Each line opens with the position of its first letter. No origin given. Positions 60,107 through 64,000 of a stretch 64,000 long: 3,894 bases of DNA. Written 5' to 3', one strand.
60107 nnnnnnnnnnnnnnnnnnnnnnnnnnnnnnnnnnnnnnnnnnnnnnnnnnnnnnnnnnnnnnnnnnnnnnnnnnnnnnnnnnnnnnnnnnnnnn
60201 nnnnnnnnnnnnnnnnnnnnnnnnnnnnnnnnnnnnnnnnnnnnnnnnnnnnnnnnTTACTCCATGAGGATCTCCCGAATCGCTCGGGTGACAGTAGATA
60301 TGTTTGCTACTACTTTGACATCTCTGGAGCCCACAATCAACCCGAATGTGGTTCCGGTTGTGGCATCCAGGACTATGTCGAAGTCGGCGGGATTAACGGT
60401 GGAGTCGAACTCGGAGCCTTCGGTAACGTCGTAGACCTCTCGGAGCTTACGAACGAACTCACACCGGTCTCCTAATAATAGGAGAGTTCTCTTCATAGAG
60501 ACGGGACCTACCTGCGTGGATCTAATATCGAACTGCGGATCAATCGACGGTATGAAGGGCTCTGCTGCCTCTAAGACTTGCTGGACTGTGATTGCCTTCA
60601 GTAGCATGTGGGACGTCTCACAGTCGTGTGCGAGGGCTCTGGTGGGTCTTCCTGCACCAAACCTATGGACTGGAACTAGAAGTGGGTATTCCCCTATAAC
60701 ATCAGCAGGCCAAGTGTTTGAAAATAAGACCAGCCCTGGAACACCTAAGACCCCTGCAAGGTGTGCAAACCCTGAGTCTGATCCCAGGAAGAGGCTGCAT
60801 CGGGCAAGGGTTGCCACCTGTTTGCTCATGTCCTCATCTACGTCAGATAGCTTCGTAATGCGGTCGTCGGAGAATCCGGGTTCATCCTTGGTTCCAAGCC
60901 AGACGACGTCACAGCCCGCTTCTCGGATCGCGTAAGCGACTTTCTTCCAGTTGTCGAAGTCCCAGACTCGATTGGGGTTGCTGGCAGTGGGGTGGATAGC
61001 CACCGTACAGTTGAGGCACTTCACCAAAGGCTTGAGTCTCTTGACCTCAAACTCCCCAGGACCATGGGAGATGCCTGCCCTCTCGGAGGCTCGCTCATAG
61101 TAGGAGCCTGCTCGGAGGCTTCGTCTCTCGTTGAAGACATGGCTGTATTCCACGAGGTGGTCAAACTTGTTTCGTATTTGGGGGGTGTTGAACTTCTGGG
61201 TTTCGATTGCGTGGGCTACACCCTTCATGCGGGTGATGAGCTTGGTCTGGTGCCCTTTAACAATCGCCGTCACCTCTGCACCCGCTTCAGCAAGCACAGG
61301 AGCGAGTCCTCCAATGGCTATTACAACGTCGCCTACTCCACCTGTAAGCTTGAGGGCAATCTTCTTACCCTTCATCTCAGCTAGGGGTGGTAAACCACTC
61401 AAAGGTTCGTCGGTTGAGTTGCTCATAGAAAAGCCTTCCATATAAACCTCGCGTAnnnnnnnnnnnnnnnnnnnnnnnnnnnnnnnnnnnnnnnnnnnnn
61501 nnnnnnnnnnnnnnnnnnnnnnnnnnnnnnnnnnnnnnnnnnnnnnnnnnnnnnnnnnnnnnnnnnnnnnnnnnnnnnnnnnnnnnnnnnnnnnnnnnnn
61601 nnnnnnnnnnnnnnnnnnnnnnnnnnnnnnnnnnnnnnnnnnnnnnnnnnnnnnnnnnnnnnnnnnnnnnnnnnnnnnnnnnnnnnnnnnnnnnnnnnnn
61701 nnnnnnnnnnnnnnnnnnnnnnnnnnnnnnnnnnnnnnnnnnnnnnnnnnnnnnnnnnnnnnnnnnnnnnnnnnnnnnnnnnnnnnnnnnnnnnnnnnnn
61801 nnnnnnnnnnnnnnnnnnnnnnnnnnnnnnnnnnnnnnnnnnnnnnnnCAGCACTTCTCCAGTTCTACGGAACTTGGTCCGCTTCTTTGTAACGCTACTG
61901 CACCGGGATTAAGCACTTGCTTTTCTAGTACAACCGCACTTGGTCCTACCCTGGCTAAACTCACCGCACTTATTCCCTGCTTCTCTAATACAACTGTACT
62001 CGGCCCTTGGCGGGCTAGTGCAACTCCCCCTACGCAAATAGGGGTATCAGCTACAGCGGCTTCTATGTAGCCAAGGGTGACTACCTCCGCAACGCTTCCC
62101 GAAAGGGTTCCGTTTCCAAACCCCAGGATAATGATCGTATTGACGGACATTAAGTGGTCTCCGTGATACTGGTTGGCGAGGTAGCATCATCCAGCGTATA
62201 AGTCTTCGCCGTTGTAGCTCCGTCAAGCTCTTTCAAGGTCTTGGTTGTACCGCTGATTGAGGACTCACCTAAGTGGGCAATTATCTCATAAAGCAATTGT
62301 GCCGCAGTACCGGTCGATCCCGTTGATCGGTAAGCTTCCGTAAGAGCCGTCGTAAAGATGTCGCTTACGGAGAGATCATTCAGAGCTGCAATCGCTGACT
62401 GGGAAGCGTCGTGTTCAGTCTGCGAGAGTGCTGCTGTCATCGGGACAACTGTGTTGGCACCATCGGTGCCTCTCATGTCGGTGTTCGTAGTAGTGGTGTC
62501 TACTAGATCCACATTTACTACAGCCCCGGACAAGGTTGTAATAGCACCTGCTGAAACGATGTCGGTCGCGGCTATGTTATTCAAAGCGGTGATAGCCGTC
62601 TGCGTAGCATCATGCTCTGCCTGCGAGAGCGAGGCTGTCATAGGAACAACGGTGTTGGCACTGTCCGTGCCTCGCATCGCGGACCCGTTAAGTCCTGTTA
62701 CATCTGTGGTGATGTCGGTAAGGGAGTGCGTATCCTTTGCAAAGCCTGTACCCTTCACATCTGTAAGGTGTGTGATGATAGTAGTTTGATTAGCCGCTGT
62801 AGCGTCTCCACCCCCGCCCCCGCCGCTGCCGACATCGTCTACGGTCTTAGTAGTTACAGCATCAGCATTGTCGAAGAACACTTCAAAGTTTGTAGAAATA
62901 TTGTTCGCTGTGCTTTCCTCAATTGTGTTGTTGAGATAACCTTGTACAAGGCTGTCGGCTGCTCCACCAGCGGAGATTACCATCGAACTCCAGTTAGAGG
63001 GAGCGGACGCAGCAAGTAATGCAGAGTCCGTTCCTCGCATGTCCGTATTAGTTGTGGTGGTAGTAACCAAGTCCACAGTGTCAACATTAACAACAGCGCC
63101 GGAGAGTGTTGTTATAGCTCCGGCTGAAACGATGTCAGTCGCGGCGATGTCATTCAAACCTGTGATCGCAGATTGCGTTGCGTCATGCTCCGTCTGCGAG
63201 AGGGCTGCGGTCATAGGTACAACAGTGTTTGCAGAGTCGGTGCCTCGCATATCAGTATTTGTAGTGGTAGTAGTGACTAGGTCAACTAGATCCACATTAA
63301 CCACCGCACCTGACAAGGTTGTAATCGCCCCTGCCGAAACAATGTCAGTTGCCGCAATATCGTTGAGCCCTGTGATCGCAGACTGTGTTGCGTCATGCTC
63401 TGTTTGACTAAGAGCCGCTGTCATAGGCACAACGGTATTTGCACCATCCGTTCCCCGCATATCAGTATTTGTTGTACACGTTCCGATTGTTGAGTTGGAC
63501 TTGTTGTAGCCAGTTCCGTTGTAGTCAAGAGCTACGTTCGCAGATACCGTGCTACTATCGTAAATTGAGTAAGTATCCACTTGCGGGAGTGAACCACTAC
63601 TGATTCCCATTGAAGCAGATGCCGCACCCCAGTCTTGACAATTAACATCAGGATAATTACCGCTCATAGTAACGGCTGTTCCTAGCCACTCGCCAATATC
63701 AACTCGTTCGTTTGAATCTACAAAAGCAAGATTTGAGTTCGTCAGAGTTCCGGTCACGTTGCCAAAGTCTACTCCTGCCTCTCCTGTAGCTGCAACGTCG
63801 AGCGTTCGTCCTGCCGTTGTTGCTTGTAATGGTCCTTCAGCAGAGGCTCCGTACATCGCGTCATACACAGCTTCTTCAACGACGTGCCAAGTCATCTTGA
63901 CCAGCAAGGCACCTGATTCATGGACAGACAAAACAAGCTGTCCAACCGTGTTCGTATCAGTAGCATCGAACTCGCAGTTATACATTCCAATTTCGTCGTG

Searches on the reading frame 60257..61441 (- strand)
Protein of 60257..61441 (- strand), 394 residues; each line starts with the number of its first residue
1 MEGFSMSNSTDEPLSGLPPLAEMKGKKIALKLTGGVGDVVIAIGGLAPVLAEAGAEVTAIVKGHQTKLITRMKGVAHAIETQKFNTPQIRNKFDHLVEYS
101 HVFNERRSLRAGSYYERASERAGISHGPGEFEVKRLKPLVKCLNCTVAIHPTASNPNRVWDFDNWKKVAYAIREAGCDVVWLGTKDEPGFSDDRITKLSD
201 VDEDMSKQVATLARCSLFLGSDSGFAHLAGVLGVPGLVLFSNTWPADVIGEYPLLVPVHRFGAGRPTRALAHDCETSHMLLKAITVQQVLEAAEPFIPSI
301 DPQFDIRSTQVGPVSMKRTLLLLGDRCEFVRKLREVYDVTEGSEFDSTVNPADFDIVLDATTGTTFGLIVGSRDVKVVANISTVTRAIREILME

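Call 36: search_protein_families(library=phrogs, proteins=[window:60257-61441:-], max_evalue=0.001)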
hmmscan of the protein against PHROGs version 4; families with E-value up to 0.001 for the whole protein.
window:60257-61441:- (394 aa): 0 families

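Call 45: search_protein_families(library=pfam, proteins=[window:60257-61441:-], max_evalue=1)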
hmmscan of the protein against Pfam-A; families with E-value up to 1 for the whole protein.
window:60257-61441:- (394 aa): 4 families
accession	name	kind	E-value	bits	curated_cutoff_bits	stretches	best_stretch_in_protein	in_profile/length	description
PF01075.23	Glyco_transf_9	-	3.1e-12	46.8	22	1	145-246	106-215/247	Glycosyltransferase family 9 (heptosyltransferase)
PF08323.17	Glyco_transf_5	-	0.12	12.5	22.7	1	33-84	15-62/239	Starch synthase catalytic domain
PF16994.11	Glyco_trans_4_5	-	0.2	11.8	26.6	0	42-74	20-52/172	Glycosyl-transferase family 4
PF19191.5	HEF_HK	-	0.22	12.5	24.1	1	69-103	24-58/67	HEF_HK domain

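Call 78: find_encoding_contigs(protein=window:60257-61441:-, flank=10000, max_places=4)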
Protein window:60257-61441:- (394 aa): 10 contigs read that carry it; 2 places shown.
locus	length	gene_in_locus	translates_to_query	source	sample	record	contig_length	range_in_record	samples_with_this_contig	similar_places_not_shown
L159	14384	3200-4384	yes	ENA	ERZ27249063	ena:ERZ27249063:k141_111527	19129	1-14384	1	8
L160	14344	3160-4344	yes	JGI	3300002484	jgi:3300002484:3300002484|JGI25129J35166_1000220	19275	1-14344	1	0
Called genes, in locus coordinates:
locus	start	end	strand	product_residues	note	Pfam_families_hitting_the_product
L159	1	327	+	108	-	?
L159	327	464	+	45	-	-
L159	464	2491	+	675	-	-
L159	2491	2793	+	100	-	-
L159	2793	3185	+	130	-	-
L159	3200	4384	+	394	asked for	PF01075:Glyco_transf_9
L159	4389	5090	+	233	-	-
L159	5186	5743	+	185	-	-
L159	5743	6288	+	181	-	-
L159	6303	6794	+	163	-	-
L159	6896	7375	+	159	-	-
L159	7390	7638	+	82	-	-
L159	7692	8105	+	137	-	-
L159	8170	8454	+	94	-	-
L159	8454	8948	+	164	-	-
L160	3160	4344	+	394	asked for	PF01075:Glyco_transf_9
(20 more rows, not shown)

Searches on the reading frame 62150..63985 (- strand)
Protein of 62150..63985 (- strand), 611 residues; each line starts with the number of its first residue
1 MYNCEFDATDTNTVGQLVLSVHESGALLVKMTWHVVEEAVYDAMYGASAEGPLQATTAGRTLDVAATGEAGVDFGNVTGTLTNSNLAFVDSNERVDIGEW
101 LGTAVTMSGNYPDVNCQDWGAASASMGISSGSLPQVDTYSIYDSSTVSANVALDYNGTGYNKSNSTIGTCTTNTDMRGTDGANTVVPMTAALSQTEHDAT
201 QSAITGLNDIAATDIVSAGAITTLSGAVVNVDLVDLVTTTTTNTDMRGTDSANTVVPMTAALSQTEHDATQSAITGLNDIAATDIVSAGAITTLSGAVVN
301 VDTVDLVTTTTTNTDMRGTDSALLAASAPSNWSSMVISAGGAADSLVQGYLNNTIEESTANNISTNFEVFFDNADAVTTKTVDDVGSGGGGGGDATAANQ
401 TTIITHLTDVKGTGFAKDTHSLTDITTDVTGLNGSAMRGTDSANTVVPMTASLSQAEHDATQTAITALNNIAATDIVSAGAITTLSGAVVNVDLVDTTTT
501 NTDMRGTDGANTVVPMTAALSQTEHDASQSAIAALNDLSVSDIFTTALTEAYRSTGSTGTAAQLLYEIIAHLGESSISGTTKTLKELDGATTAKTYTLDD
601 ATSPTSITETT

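Call 13: search_protein_families(library=pfam, proteins=[window:62150-63985:-])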
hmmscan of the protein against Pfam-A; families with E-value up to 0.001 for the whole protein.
window:62150-63985:- (611 aa): 0 families

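Call 36: search_protein_families(library=phrogs, proteins=[window:62150-63985:-], max_evalue=0.001)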
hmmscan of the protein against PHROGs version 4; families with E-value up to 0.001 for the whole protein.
window:62150-63985:- (611 aa): 1 family
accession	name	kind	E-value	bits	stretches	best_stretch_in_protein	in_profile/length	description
phrog_30749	-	unknown function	0.00022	22.4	0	256-284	15-43/67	-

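Call 45: search_protein_families(library=pfam, proteins=[window:62150-63985:-], max_evalue=1)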
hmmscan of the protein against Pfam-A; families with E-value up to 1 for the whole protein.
window:62150-63985:- (611 aa): 4 families
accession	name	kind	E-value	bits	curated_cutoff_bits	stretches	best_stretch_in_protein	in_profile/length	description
PF10274.15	ParcG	-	0.0023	18.6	22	0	512-553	81-123/183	Parkin co-regulated protein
PF01476.26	LysM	-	0.045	14.2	20.9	0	458-480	16-37/43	LysM domain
PF23280.1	TPR_26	-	0.23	12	27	0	228-283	74-129/175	Fungal tetratrico peptide repeats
PF11148.14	DUF2922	-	0.81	10.1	25.5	0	281-313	35-67/69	Protein of unknown function (DUF2922)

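Call 46: find_related_loci(query=window:62150-63985:-, collection=viral_contigs, flank=10000)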
Query window:62150-63985:- (611 aa) in viral_contigs; peptide patterns used: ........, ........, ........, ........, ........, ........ (x = any residue, [..] = any of these).
28 stretches matched a pattern; 11 encode a relative of the query (tblastn E <= 1e-3); 11 distinct loci.
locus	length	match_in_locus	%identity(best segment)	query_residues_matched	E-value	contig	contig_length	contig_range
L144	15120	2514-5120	97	1-611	1e-167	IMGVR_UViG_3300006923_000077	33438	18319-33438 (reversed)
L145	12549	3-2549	96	21-611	6e-151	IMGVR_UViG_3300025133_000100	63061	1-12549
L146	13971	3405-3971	57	175-611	3e-50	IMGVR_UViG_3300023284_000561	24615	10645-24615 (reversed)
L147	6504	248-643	52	166-539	5e-22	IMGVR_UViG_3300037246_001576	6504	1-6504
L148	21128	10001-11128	31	190-552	7e-14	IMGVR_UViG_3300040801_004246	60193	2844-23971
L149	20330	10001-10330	42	150-554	4e-13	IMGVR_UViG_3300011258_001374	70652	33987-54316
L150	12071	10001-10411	38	179-549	1e-10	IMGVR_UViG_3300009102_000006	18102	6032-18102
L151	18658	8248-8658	38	179-549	1e-10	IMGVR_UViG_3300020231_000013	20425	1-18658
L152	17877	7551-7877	36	202-548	3e-9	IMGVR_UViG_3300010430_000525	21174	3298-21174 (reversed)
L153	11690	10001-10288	38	183-534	5e-8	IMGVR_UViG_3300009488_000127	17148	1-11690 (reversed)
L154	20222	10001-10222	38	455-552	4e-4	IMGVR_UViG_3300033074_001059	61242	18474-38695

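Call 77: find_encoding_contigs(protein=window:62150-63985:-, flank=10000, max_places=4)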
Protein window:62150-63985:- (611 aa): no gene with exactly this product is on record in the collection.

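Call 79: find_related_loci(query=L144:1150-2322:+, collection=viral_contigs, flank=10000)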
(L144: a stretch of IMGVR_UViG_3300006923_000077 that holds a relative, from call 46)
Query L144:1150-2322:+ (390 aa) in viral_contigs; peptide patterns used: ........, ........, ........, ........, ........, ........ (x = any residue, [..] = any of these).
23 stretches matched a pattern; 1 encode a relative of the query (tblastn E <= 1e-3); 1 distinct loci.
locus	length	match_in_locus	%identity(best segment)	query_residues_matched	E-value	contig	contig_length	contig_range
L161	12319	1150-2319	100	1-390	0e+0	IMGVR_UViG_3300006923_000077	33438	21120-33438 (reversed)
